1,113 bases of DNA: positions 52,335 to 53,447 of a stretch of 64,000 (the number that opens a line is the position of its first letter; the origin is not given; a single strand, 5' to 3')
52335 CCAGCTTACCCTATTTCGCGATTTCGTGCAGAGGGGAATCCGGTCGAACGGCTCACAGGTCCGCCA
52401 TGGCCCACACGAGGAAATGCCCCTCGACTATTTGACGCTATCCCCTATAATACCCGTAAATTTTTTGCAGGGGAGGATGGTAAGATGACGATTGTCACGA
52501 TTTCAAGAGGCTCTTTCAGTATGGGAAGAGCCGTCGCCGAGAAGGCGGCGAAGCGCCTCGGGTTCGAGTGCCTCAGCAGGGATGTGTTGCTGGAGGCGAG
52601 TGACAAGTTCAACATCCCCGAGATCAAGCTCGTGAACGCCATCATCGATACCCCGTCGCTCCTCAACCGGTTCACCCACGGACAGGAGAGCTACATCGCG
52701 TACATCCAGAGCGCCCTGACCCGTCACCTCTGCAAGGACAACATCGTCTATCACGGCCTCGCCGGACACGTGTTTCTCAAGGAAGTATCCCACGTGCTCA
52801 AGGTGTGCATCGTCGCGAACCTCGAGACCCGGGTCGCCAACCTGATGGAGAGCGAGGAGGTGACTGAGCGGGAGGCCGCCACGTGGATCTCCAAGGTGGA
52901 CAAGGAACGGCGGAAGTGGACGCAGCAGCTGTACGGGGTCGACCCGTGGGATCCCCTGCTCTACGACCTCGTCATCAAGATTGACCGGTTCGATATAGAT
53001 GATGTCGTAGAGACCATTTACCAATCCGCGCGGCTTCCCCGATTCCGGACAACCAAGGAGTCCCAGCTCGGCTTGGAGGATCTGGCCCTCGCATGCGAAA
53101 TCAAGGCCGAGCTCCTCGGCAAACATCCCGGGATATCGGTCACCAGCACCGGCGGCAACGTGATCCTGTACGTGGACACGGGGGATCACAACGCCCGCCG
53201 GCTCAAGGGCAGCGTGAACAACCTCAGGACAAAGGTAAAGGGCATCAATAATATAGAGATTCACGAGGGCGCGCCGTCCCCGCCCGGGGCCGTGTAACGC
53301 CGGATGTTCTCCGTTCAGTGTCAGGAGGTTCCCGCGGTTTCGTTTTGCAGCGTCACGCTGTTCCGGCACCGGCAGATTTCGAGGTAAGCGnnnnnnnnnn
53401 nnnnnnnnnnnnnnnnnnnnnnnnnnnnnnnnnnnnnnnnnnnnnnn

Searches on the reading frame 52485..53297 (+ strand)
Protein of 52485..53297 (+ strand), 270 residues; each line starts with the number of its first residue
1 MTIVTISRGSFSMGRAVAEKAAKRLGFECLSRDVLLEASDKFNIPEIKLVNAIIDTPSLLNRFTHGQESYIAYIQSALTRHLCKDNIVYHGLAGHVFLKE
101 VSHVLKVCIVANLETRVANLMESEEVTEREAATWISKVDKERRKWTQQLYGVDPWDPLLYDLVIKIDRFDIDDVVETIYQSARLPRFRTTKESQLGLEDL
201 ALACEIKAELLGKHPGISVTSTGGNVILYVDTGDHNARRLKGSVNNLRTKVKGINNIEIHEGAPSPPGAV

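Call 21: search_protein_families(library=pfam, proteins=[window:52485-53297:+], max_evalue=0.001)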
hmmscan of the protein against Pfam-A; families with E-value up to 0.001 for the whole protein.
window:52485-53297:+ (270 aa): 1 family
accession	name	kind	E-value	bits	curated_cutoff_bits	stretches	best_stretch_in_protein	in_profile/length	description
PF13189.12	Cytidylate_kin2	-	4.3e-41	141.5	28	1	3-167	1-175/176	Cytidylate kinase-like family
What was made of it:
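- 52485..53297 (+): Upstream gene for a PF13189 (cytidylate-kinase-like) protein of 270 aa. It has no canonical Walker A motif and a BON-related C-terminal part. It is the conserved partner of this SulP subfamily. Pfam E 4e-41 (call 21).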

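Call 55: search_protein_families(library=ncbifam, proteins=[window:52485-53297:+], max_evalue=0.01)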
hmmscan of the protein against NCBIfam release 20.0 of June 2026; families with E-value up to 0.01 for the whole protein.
window:52485-53297:+ (270 aa): 1 family
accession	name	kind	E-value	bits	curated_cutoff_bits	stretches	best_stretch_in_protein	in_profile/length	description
TIGR02173.1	cyt_kin_arch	equivalog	7.1e-07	29.4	102.1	1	84-179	72-165/169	(d)CMP kinase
